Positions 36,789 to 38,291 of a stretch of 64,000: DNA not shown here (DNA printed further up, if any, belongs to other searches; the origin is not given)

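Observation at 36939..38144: MppP/RohP/Ind4-type O2- and PLP-dependent arginine oxidase homolog in a CPR-like genome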

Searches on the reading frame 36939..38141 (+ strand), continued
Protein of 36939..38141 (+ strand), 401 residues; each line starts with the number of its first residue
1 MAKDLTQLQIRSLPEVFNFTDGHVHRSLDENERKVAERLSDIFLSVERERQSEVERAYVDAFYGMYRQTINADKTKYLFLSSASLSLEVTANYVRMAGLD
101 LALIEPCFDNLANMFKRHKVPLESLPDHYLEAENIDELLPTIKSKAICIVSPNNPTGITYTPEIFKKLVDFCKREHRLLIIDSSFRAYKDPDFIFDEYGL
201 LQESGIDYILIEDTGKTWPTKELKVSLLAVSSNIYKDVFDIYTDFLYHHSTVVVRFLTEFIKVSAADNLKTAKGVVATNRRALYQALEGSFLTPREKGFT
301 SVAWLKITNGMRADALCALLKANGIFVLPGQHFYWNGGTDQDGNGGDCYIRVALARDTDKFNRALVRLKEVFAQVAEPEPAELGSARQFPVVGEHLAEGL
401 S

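Call 29: find_related_loci(query=A1, collection=genome_contigs, flank=10000)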
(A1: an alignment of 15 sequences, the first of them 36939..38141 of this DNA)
Query A1 (401 aa) in genome_contigs; peptide patterns used: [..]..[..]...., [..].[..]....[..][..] (x = any residue, [..] = any of these).
222 stretches matched a pattern; 193 encode a relative of the query (tblastn E <= 1e-3); the best 80 are kept; 80 distinct loci.
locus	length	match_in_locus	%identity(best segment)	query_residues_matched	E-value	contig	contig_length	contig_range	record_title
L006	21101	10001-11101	56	1-372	2e-140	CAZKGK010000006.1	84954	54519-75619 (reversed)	MAG TPA_asm: uncultured Candidatus Saccharibacteria bacterium isolate SRP200132_co1_660 genome assembly, contig: NODE_33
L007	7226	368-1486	57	1-376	1e-138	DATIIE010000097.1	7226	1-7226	MAG TPA_asm: Candidatus Saccharimonadales bacterium isolate SMAG_U15656 k141_431224, whole genome shotgun sequence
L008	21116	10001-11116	56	1-375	4e-140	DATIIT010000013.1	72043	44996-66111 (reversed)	MAG TPA_asm: Candidatus Saccharimonadales bacterium isolate SMAG_U15672 k141_340922, whole genome shotgun sequence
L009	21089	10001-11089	51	3-370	2e-120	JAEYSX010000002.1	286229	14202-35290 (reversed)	MAG: Candidatus Parcubacteria bacterium isolate OH_CBlB_112 k127_2884060, whole genome shotgun sequence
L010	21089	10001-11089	45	3-371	8e-105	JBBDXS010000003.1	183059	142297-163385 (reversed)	MAG: Dehalococcoidia bacterium isolate LejiaD_66_34 Lejia_D_153_length_183059_cov_21, whole genome shotgun sequence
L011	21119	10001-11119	44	3-376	9e-103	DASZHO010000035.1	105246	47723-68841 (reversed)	MAG TPA_asm: Vicinamibacterales bacterium isolate SMAG_U6578 k141_920982, whole genome shotgun sequence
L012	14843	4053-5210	42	3-390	9e-101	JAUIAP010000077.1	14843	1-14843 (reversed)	MAG: Anaerolineae bacterium isolate 5_bin.52 NODE_3001_length_14843_cov_1.820603, whole genome shotgun sequence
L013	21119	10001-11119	42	3-376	2e-96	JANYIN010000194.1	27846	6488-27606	MAG: Gemmatimonadaceae bacterium isolate GL140_2_metabinner_76 GL140_2_k141_2825908, whole genome shotgun sequence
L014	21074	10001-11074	42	1-364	6e-94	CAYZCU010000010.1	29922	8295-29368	MAG TPA_asm: uncultured Gammaproteobacteria bacterium isolate SRP278252_co2_842 genome assembly, contig: NODE_3003_lengt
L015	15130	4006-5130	41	1-376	3e-93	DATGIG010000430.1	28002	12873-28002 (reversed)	MAG TPA_asm: Chthonomonadaceae bacterium isolate SMAG_U9801 k141_157613, whole genome shotgun sequence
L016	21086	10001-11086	40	4-372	9e-92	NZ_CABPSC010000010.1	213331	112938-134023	Pandoraea nosoerga strain LMG 31109, whole genome shotgun sequence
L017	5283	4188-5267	40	2-368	3e-91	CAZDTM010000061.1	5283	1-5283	MAG TPA_asm: Candidatus Woesearchaeota archaeon isolate binchicken_co38_1163 genome assembly, contig: NODE_32776_length_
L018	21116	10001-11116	41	3-377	5e-91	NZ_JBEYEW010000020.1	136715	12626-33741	Streptomyces sp. NPDC007205 NPDC007205_15_D7.ctg-0020, whole genome shotgun sequence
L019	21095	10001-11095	38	4-371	4e-88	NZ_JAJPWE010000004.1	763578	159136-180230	Nocardia sp. A7 A7_NODE_4_length_763578_cov_35.538872, whole genome shotgun sequence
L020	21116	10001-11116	38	4-377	1e-76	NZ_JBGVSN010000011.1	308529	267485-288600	Streptomyces sp. AGS-58 NODE_11, whole genome shotgun sequence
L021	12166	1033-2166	35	3-376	1e-75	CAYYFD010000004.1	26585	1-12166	MAG TPA_asm: uncultured Candidatus Peribacteria bacterium isolate binchicken_co186_64 genome assembly, contig: NODE_1990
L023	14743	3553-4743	35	3-393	1e-75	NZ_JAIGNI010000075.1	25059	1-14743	Lyngbya sp. CCAP 1446/10 scaffold75_cov0, whole genome shotgun sequence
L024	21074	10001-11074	38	4-364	5e-75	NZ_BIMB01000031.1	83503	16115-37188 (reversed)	Paenibacillus elgii NBRC 100335 PEL01S_CON000031, whole genome shotgun sequence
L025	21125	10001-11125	38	1-378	1e-87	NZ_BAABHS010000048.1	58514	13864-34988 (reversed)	Yinghuangia aomiensis strain JCM 17986 sequence048, whole genome shotgun sequence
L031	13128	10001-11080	37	3-371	4e-74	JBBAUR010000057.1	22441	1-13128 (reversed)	MAG: Bdellovibrionota bacterium isolate EUL_302 ctg57-EUL_302, whole genome shotgun sequence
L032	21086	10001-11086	38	1-365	5e-74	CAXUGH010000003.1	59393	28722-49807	MAG TPA_asm: uncultured Ktedonobacteraceae bacterium isolate public_SRR14722304_metawrap_bin.2 genome assembly, contig:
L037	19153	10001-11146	35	3-374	4e-73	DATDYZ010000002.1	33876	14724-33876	MAG TPA_asm: Candidatus Andersenbacteria bacterium isolate SMAG_U8178 k141_310054, whole genome shotgun sequence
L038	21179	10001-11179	34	3-390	4e-73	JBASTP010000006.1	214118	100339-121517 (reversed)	MAG: Patescibacteria group bacterium isolate MFD03232_ilm_asm_bin101 k127_194676, whole genome shotgun sequence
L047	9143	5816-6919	34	3-373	3e-72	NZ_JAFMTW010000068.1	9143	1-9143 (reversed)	Alicyclobacillus suci strain VF-FSL-W10-0049 NODE_68_length_9143_cov_79.841774, whole genome shotgun sequence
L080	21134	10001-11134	35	3-374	2e-69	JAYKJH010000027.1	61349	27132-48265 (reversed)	MAG: Nostocaceae cyanobacterium isolate 827261 NODE_46849407, whole genome shotgun sequence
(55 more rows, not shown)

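Call 33: search_protein_families(library=pfam, proteins=[L011:11104-11886:+, L015:5072-5923:+, L011:11541-12827:+, L015:5923-6930:+, L016:8838-9968:+, L016:11098-12357:+, L018:11128-12378:+, L018:13387-14532:+, L019:12613-14775:+, L012:733-1701:+], max_evalue=0.001)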
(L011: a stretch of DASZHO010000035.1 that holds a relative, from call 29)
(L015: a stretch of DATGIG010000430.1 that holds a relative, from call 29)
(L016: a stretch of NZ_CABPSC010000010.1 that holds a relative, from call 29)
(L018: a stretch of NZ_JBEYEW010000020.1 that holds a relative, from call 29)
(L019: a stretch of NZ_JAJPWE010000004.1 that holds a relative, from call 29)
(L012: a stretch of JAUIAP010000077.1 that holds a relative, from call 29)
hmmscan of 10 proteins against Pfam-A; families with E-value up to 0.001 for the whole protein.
L011:11104-11886:+ (261 aa): 1 family
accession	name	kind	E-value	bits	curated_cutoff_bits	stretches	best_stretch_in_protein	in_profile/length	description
PF10014.15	2OG-Fe_Oxy_2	-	2.4e-58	197.5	23.1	1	54-246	3-191/192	2OG-Fe dioxygenase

L015:5072-5923:+ (284 aa): 1 family
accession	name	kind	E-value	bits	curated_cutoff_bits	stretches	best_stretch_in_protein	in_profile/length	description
PF10014.15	2OG-Fe_Oxy_2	-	1.1e-58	198.5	23.1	1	76-269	2-191/192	2OG-Fe dioxygenase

L011:11541-12827:+ (429 aa): 1 family
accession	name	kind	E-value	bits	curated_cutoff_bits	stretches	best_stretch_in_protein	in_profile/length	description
PF01557.24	FAA_hydrolase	-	5.9e-75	252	23.9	1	219-423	1-213/214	Fumarylacetoacetate (FAA) hydrolase C-terminal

L015:5923-6930:+ (336 aa): 1 family
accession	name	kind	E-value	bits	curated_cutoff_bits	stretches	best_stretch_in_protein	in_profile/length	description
PF01557.24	FAA_hydrolase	-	4.6e-73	245.9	23.9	1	108-312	1-213/214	Fumarylacetoacetate (FAA) hydrolase C-terminal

L016:8838-9968:+ (377 aa): 2 families
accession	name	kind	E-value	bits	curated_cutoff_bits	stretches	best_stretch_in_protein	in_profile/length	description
PF02668.22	TauD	-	1.3e-35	124.1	27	1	126-350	22-264/267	Taurine catabolism dioxygenase TauD, TfdA family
PF06155.17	GBBH-like_N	-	4.3e-14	53.4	22.8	1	11-93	4-85/85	Gamma-butyrobetaine hydroxylase-like, N-terminal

L016:11098-12357:+ (420 aa): 2 families
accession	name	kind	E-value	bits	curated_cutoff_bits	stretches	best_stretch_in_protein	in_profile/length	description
PF00682.25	HMGL-like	-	1.6e-38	133.1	29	1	30-277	8-243/260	HMGL-like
PF22617.1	HCS_D2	-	0.00098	19.9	27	0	308-384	2-71/82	Homocitrate synthase post-HMGL domain-like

L018:11128-12378:+ (417 aa): 1 family
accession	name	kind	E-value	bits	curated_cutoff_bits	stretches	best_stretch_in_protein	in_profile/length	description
PF00682.25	HMGL-like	-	2.7e-39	135.6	29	1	41-282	20-251/260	HMGL-like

L018:13387-14532:+ (382 aa): 2 families
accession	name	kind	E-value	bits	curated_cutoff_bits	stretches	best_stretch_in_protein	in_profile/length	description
PF02668.22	TauD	-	1e-38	134.2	27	1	122-356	13-266/267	Taurine catabolism dioxygenase TauD, TfdA family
PF06155.17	GBBH-like_N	-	1.2e-14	55.3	22.8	1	13-93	6-85/85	Gamma-butyrobetaine hydroxylase-like, N-terminal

L019:12613-14775:+ (721 aa): 3 families
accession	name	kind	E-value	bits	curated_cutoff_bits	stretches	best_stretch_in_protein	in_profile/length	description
PF01557.24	FAA_hydrolase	-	3.3e-59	200.6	23.9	1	101-304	1-213/214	Fumarylacetoacetate (FAA) hydrolase C-terminal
PF02668.22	TauD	-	1.2e-32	114.3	27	1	457-689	13-264/267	Taurine catabolism dioxygenase TauD, TfdA family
PF06155.17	GBBH-like_N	-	9.3e-14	52.4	22.8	1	346-428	4-85/85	Gamma-butyrobetaine hydroxylase-like, N-terminal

L012:733-1701:+ (323 aa): 1 family
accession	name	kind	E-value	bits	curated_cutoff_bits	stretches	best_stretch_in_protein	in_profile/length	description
PF01557.24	FAA_hydrolase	-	6.2e-62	209.5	23.9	1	113-316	1-213/214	Fumarylacetoacetate (FAA) hydrolase C-terminal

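Call 46: predict_structure(alignment_id=A2)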
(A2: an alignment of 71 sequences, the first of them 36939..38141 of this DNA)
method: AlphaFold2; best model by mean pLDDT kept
length: 401 residues; sequences in the alignment: 71
mean_pLDDT: 91.5   pTM: 0.89
mean pLDDT of the five models: 91.5, 91.4, 90.1, 87.4, 86.9
residues with pLDDT >= 90: 328; 70-90: 43; 50-70: 8; < 50: 22
segments of 3 or more residues with pLDDT < 50: 382-401
pLDDT, mean of each block of 10 residues (from residue 1): 74 92 91 97 96 98 97 98 95 98 93 95 97 97 98 96 98 99 96 97 99 91 95 98 90 98 97 97 97 96 95 95 95 85 82 96 96 74 44 41 43
secondary structure, 60 per line:
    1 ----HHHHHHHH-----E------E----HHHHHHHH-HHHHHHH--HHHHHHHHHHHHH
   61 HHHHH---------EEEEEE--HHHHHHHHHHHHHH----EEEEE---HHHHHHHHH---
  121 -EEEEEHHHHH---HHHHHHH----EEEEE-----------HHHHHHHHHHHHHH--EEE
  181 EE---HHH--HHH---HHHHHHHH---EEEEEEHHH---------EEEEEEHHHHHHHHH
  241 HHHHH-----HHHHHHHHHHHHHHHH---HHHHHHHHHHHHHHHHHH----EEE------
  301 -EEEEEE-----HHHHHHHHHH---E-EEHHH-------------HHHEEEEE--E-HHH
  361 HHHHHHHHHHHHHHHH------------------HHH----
elements in order: H5-12 H30-37 H39-45 H48-65 E75-80 H83-96 E101-105 H109-117 E122-126 H127-131 H135-141 E146-150 H162-175 E178-182 H197-204 E208-213 E226-231 H232-245 H251-266 H270-287 E292-294 E302-307 H313-322 E349-353 H358-376

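Call 50: fold_search(model_id=the predicted structure, library=pdb)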
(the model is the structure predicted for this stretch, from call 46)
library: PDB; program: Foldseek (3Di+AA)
matches with E <= 10: 1912; with E <= 0.001: 1548
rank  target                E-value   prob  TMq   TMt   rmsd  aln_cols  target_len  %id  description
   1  6c3d_A                6.8e-36  1.00  0.87  0.92   2.1       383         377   33  O2-, PLP-dependent L-arginine hydroxylase RohP quinonoid II complex (released 2018-03-07)
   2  6c3a_B                1.3e-35  1.00  0.87  0.92   2.1       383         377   33  O2-, PLP-dependent L-arginine hydroxylase RohP 4-hydroxy-2-ketoarginine complex (released 2018-03-07)
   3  6c3a_A                3.7e-35  1.00  0.87  0.92   2.1       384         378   32  O2-, PLP-dependent L-arginine hydroxylase RohP 4-hydroxy-2-ketoarginine complex (released 2018-03-07)
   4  6c3c_B                1.1e-34  1.00  0.84  0.91   2.1       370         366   32  PLP-dependent L-arginine hydroxylase RohP quinonoid I complex (released 2018-03-07)
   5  6c3b_A                1.3e-34  1.00  0.83  0.92   2.1       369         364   32  O2-, PLP-Dependent L-Arginine Hydroxylase RohP Holoenzyme (released 2018-03-07)
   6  6c3c_A                4.0e-34  1.00  0.83  0.91   2.1       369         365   32  PLP-dependent L-arginine hydroxylase RohP quinonoid I complex (released 2018-03-07)
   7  7n79_A                7.6e-34  1.00  0.86  0.91   2.2       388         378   28  O2-, PLP-dependent desaturase Plu4 holo-enzyme (released 2021-10-06)
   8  7rf9_C                1.8e-33  1.00  0.86  0.91   2.2       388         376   28  O2-, PLP-dependent desaturase Plu4 intermediate-bound enzyme (released 2021-10-06)
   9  7rf9_B                2.0e-33  1.00  0.85  0.90   2.2       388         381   28  O2-, PLP-dependent desaturase Plu4 intermediate-bound enzyme (released 2021-10-06)
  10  7rf9_D                3.1e-33  1.00  0.85  0.91   1.9       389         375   28  O2-, PLP-dependent desaturase Plu4 intermediate-bound enzyme (released 2021-10-06)
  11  7rf9_A                3.1e-33  1.00  0.85  0.90   2.0       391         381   28  O2-, PLP-dependent desaturase Plu4 intermediate-bound enzyme (released 2021-10-06)
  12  7rgb_A                7.8e-33  1.00  0.85  0.92   1.8       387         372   28  O2-, PLP-dependent desaturase Plu4 product-bound enzyme (released 2021-10-06)
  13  7rgb_B                1.1e-32  1.00  0.84  0.91   1.9       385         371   28  O2-, PLP-dependent desaturase Plu4 product-bound enzyme (released 2021-10-06)
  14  5dj1_D                5.2e-32  1.00  0.82  0.90   4.3       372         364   28  Structure of the PLP-Dependent L-Arginine Hydroxylase MppP Holoenzyme (released 2015-11-25)
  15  6c92_A                7.6e-32  1.00  0.85  0.93   2.4       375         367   28  The structure of MppP soaked with the product 2-ketoarginine (released 2018-09-05)
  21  5bk7_A                9.2e-31  1.00  0.85  0.92   2.4       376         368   29  The structure of MppP E15A mutant soaked with the substrate L-arginine (released 2018-09-05)
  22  5bk7_H                9.2e-31  1.00  0.85  0.92   2.5       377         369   28  The structure of MppP E15A mutant soaked with the substrate L-arginine (released 2018-09-05)
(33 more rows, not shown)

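Call 56: search_protein_families(library=pfam, proteins=[L037:11139-11930:+, L038:11146-11934:+, L021:2093-2950:+, L023:4829-5719:+, L021:361-951:-, L038:11934-12506:+, L023:6794-7243:+, L009:11941-12231:+, L009:12806-14452:+, L009:11114-11881:-], max_evalue=0.001)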
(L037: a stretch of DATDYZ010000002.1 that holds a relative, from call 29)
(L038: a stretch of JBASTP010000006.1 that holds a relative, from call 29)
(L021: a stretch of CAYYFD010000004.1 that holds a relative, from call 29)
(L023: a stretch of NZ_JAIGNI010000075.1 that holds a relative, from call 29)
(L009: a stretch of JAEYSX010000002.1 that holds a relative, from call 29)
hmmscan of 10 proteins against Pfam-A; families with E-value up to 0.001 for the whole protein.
L037:11139-11930:+ (264 aa): 1 family
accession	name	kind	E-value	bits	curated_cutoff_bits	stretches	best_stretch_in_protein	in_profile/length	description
PF00701.28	DHDPS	-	5.3e-17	61.9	22.1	1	10-255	2-260/289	Dihydrodipicolinate synthetase family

L038:11146-11934:+ (263 aa): 1 family
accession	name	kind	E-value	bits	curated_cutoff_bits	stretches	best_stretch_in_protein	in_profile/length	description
PF00701.28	DHDPS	-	3e-23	82.4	22.1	1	5-252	2-262/289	Dihydrodipicolinate synthetase family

L021:2093-2950:+ (286 aa): 1 family
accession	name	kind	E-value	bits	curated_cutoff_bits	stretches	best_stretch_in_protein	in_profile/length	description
PF00701.28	DHDPS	-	7.9e-19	67.9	22.1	1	34-282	2-264/289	Dihydrodipicolinate synthetase family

L023:4829-5719:+ (297 aa): 1 family
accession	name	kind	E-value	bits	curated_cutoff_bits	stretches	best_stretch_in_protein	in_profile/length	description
PF00701.28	DHDPS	-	3.1e-63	213.7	22.1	1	4-288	3-287/289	Dihydrodipicolinate synthetase family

L021:361-951:- (196 aa): 1 family
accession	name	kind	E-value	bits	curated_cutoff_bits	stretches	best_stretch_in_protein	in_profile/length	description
PF19689.4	DUF6190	-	1.3e-15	58.4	25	1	4-171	5-156/165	Family of unknown function (DUF6190)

L038:11934-12506:+ (191 aa): 1 family
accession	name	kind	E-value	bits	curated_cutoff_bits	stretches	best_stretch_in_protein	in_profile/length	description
PF19689.4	DUF6190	-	5.9e-16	59.5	25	1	4-166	6-153/165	Family of unknown function (DUF6190)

L023:6794-7243:+ (150 aa): 1 family
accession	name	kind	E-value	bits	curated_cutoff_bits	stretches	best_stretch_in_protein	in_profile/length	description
PF14667.12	Polysacc_synt_C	-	0.00032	21.2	28.7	1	33-121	17-105/111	Polysaccharide biosynthesis C-terminal domain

L009:11941-12231:+ (97 aa): 0 families

L009:12806-14452:+ (549 aa): 2 families
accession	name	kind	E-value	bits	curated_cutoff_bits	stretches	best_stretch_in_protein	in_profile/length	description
PF02913.24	FAD-oxidase_C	-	5.1e-41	141.5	21.2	1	268-532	2-247/248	FAD linked oxidases, C-terminal domain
PF01565.28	FAD_binding_4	-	2.5e-28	98.9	26.4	1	38-174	1-134/139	FAD binding domain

L009:11114-11881:- (255 aa): 3 families
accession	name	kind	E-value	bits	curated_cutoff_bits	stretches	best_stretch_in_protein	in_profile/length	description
PF01978.25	TrmB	-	9.7e-11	41.8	25.6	1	12-68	1-58/68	Sugar-specific transcriptional regulator TrmB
PF25213.1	HVO_A0261_N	-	0.00059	20.1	35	0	22-65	14-57/86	HVO_A0261 N-terminal domain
PF09339.16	HTH_IclR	-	0.00064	19.9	22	1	37-63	23-49/52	IclR helix-turn-helix domain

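Call 75: search_protein_representatives(protein=window:36939-38141:+)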
Query: 401 residues. Proteins with E-value up to 0.001 (for the whole library): 655; up to 1e-10: 474; up to 1e-30: 266. The best 150 are listed.
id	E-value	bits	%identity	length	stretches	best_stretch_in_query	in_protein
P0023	7.3e-119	413.7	52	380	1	3-373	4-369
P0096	1.3e-98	347.1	46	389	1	3-371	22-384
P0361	6.5e-89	315.1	44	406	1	5-364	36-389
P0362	3.0e-85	303.0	41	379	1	4-372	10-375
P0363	1.2e-84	301.0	42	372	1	1-366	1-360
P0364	1.6e-84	300.7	42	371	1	1-371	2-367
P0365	1.8e-82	293.9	40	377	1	1-377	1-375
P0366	4.9e-79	282.6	41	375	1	4-365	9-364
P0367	7.8e-79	281.9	40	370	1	4-369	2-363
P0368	1.4e-75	271.2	38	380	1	2-371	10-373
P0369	5.1e-74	266.1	39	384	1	2-368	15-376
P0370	7.0e-73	262.3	39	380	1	3-372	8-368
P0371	1.6e-69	251.3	45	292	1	83-372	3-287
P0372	2.2e-69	250.8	39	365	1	3-371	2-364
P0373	8.5e-67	242.3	36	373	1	5-373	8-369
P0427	3.2e-48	181.2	33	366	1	3-368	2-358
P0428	4.0e-48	180.8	32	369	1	4-367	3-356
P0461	1.2e-44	169.4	32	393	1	4-371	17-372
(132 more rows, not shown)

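Call 77: find_encoding_contigs(protein=P0427, flank=6000, max_places=1)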
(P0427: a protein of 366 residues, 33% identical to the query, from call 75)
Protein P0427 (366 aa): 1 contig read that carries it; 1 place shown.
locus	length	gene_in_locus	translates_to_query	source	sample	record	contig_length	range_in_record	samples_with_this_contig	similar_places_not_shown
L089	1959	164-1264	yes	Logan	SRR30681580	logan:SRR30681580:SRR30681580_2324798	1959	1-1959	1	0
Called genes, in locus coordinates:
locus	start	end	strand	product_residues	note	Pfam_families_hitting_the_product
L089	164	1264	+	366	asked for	PF00155:Aminotran_1_2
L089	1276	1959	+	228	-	?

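Call 78: find_encoding_contigs(protein=P0461, flank=6000, max_places=1)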
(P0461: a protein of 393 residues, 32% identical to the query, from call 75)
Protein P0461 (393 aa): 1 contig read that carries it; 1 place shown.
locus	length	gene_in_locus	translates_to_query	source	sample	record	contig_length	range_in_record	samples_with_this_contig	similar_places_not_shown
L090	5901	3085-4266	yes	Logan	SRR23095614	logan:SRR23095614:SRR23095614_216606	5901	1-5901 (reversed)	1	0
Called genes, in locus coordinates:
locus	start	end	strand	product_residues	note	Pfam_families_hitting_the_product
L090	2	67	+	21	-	?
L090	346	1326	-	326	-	PF02423:OCD_Mu_crystall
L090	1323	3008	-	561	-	PF00750:tRNA-synt_1d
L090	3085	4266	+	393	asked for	PF00155:Aminotran_1_2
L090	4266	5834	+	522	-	-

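Call 79: find_encoding_contigs(protein=P0428, flank=6000, max_places=1)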
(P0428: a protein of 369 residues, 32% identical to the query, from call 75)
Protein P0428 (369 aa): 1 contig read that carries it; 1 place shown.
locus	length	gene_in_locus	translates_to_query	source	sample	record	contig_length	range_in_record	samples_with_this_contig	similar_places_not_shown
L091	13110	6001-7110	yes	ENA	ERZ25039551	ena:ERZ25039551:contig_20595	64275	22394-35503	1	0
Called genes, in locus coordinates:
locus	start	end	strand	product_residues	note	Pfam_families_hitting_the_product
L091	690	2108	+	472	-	PF01548:DEDD_Tnp_IS110, PF02371:Transposase_20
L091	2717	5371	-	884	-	PF13271:DUF4062, PF13374:TPR_10, PF13424:TPR_12, PF24885:TPR_NPHP3, PF13374:TPR_10, PF13424:TPR_12, PF24885:TPR_NPHP3, PF13374:TPR_10, +20 more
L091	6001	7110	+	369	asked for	PF00155:Aminotran_1_2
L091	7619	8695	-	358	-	-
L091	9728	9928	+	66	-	-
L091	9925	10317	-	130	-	PF07721:TPR_4 (faint)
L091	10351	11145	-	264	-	PF13560:HTH_31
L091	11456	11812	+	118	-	-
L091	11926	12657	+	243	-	PF00392:GntR, PF13545:HTH_Crp_2 (faint), PF07702:UTRA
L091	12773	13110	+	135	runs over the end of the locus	-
